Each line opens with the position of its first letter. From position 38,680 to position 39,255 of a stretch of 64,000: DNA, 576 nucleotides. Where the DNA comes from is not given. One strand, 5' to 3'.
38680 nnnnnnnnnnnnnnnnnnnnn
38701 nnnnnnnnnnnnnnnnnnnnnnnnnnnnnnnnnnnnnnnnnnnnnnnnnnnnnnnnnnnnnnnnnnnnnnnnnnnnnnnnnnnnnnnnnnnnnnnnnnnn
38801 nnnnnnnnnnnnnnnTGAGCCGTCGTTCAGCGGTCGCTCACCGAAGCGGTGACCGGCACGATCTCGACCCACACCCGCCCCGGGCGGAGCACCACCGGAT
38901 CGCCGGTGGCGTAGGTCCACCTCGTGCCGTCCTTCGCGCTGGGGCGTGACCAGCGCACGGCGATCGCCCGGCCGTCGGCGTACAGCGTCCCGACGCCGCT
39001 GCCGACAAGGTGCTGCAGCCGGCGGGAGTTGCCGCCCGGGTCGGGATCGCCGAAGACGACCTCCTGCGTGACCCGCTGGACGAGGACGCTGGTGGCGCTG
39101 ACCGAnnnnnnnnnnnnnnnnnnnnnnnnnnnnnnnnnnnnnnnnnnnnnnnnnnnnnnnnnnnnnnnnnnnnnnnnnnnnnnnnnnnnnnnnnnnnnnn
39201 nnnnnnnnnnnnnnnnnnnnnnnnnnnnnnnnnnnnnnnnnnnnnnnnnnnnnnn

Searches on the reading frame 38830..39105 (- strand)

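Call 70: search_protein_families(library=pfam, proteins=[window:38830-39105:-], max_evalue=0.01)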
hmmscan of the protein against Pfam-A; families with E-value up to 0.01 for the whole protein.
seq(92 aa): 1 family
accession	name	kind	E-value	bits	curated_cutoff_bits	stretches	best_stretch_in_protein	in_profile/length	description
PF17479.7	DUF3048_C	-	1.1e-13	51.9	25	1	2-80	40-114/114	Protein of unknown function (DUF3048) C-terminal domain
